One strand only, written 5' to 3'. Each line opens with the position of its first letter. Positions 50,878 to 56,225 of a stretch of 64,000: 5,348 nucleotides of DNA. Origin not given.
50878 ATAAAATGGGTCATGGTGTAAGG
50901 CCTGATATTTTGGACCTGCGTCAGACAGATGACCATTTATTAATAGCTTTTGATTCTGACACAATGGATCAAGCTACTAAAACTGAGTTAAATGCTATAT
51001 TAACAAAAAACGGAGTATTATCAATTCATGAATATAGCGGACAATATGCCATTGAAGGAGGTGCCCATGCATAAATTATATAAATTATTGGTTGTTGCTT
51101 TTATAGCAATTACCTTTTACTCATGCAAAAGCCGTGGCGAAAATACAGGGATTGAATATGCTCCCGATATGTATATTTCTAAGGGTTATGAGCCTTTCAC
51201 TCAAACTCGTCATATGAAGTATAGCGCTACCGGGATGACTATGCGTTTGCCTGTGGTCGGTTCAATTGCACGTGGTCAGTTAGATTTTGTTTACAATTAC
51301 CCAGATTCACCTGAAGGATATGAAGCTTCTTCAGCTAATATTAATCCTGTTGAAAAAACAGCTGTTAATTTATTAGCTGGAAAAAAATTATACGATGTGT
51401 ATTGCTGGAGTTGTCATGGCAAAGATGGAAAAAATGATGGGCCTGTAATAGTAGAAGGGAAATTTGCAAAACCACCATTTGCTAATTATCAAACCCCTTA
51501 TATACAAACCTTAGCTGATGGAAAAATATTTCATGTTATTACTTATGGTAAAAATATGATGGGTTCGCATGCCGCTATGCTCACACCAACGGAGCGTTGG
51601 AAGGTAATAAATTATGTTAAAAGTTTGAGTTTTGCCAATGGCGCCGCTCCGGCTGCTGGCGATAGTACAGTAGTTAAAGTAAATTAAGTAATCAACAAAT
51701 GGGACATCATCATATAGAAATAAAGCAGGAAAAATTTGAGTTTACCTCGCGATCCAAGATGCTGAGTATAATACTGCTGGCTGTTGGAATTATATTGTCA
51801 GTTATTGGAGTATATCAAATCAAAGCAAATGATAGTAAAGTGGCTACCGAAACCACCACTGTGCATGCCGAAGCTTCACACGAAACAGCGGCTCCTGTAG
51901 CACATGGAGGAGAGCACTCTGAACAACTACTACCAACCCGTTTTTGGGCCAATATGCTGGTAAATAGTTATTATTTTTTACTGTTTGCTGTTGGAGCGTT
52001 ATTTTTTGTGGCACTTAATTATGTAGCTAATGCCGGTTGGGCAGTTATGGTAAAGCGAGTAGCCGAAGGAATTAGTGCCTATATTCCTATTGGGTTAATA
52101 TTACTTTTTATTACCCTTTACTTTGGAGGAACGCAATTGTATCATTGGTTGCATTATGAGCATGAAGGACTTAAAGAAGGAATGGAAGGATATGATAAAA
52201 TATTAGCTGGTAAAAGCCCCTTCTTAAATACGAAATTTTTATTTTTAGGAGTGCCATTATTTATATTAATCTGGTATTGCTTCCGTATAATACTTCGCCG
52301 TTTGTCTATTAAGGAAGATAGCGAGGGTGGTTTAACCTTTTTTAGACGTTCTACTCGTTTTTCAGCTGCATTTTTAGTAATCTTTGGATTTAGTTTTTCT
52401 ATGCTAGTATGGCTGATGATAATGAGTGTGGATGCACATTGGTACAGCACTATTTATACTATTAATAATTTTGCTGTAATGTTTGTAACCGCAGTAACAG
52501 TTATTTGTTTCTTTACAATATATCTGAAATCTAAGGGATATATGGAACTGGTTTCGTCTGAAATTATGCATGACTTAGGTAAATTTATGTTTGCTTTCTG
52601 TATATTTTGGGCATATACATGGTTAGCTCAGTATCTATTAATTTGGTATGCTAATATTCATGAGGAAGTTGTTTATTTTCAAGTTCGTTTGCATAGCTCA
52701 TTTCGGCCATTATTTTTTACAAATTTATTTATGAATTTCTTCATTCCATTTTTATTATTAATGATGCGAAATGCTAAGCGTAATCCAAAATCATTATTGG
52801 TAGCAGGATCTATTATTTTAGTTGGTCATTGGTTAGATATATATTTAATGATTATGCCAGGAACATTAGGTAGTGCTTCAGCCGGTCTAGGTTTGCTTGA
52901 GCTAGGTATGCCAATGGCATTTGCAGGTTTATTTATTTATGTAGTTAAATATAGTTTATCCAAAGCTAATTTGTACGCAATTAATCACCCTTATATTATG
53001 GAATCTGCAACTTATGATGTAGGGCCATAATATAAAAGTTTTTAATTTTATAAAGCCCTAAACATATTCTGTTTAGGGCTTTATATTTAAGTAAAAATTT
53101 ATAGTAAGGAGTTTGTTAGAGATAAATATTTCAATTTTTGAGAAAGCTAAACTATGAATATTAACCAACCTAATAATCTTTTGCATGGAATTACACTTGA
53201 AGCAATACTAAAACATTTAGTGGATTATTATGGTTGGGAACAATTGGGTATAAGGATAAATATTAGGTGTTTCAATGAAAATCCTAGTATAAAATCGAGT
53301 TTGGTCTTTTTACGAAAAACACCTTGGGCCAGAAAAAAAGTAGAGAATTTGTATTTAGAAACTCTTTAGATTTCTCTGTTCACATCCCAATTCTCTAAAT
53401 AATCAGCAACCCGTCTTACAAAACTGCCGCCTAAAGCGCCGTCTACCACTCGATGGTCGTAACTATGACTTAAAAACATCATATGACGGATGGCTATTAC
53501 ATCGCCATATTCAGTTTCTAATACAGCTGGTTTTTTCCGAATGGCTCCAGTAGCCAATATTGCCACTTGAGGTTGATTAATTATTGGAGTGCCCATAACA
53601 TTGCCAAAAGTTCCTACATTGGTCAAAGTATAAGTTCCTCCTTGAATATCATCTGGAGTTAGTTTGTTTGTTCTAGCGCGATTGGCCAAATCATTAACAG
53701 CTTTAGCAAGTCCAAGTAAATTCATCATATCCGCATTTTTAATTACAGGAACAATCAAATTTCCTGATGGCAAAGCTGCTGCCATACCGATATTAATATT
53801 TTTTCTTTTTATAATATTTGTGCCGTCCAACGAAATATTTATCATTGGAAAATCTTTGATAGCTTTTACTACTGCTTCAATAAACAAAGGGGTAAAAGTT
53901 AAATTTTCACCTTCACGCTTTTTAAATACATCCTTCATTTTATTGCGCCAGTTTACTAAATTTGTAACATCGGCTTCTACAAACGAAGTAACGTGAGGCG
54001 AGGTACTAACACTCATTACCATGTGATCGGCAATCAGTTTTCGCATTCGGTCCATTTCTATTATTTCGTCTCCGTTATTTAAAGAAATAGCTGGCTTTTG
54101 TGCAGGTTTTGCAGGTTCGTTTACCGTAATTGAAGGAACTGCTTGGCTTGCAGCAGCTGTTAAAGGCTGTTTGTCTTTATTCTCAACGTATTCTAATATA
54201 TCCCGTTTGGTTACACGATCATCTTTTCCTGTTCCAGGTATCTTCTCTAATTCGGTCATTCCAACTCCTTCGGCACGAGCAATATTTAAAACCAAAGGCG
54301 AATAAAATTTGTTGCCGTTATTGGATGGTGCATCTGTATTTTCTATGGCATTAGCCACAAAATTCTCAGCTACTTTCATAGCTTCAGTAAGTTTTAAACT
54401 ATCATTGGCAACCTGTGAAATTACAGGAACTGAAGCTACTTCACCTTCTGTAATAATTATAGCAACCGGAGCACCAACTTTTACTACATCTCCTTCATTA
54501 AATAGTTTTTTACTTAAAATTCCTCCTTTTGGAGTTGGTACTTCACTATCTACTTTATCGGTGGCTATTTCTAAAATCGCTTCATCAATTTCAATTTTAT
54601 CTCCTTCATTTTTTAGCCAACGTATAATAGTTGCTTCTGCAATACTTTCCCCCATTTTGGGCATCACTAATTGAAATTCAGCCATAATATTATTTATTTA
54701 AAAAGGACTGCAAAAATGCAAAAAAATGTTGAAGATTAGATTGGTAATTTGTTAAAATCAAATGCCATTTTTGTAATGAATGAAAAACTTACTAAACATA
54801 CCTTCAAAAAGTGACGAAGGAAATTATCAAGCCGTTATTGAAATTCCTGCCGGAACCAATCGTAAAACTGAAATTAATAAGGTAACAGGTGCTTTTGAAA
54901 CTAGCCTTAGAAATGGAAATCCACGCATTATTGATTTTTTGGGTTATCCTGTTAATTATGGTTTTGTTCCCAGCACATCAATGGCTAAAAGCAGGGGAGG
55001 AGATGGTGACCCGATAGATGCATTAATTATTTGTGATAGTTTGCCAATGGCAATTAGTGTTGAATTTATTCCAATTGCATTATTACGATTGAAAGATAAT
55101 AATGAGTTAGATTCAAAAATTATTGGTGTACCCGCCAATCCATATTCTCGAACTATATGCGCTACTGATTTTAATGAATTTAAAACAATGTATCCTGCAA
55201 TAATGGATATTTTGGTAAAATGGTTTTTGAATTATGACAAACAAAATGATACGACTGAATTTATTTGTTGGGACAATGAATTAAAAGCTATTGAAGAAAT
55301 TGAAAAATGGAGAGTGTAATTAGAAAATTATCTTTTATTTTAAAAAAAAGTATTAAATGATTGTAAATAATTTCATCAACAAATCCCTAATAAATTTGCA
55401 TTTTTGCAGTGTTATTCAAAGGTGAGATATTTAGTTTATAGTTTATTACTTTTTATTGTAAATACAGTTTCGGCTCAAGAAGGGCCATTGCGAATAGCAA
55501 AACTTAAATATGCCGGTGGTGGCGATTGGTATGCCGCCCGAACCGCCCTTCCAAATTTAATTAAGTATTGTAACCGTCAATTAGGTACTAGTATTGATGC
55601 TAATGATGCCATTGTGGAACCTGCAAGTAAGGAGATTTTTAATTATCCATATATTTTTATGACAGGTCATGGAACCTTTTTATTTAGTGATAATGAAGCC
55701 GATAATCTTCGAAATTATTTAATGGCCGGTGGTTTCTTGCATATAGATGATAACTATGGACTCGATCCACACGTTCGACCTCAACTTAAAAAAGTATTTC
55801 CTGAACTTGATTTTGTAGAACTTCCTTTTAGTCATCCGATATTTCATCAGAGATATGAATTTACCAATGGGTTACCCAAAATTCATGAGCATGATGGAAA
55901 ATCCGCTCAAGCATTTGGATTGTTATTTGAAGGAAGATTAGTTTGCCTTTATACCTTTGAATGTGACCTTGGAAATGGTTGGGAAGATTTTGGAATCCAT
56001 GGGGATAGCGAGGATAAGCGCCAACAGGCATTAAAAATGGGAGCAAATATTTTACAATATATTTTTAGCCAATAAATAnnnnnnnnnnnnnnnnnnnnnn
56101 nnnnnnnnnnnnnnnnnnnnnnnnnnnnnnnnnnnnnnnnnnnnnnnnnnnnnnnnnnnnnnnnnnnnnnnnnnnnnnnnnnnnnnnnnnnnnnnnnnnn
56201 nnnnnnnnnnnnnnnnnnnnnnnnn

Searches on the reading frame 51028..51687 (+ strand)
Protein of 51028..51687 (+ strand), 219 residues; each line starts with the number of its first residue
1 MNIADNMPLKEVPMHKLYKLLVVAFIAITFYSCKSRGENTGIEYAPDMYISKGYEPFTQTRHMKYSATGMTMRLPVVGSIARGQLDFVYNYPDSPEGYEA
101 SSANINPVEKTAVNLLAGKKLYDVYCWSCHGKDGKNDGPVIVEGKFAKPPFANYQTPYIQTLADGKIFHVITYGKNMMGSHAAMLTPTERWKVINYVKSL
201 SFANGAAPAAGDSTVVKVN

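Call 62: search_protein_families(library=pfam, proteins=[window:51028-51687:+], max_evalue=0.000001)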
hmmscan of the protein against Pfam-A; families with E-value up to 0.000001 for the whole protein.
window:51028-51687:+ (219 aa): 2 families
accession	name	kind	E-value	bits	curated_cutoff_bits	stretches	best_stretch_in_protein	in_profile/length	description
PF00034.26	Cytochrom_C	-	1.9e-09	39.2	21.3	1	117-201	3-90/90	Cytochrome c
PF13442.11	Cytochrome_CBB3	-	2.4e-09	37.8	27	1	115-197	3-68/68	Cytochrome C oxidase, cbb3-type, subunit III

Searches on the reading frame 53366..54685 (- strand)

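Call 62: search_protein_families(library=pfam, proteins=[window:53366-54685:-], max_evalue=0.000001)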
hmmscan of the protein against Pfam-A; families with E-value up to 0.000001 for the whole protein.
window:53366-54685:- (439 aa): 3 families
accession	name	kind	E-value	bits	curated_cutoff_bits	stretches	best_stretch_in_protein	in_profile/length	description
PF00198.28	2-oxoacid_dh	-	8.1e-79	264.8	23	1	205-433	3-227/232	2-oxoacid dehydrogenases acyltransferase (catalytic domain)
PF00364.28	Biotin_lipoyl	-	1.1e-15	57.7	22.1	1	5-77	2-73/73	Biotin-requiring enzyme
PF02817.22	E3_binding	-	3.8e-09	37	23.7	1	127-164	2-36/36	e3 binding domain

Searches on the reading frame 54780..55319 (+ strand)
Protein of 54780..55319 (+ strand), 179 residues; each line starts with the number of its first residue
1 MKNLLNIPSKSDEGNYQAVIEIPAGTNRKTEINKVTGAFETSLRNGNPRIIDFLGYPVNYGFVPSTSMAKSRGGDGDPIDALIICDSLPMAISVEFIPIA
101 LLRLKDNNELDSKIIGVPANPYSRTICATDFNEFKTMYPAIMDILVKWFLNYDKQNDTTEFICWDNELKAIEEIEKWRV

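Call 62: search_protein_families(library=pfam, proteins=[window:54780-55319:+], max_evalue=0.000001)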
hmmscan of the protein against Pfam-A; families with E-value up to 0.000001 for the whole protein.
window:54780-55319:+ (179 aa): 1 family
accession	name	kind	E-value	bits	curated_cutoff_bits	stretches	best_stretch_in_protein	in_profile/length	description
PF00719.24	Pyrophosphatase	-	2.1e-28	99.5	23.5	1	18-177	1-148/153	Inorganic pyrophosphatase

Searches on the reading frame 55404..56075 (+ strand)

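Call 62: search_protein_families(library=pfam, proteins=[window:55404-56075:+], max_evalue=0.000001)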
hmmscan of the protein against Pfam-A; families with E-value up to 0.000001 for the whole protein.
window:55404-56075:+ (223 aa): 1 family
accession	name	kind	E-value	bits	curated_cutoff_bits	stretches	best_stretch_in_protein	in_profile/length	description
PF13709.12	DUF4159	-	6.8e-67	225.3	25.9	1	30-221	1-202/202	Domain of unknown function (DUF4159)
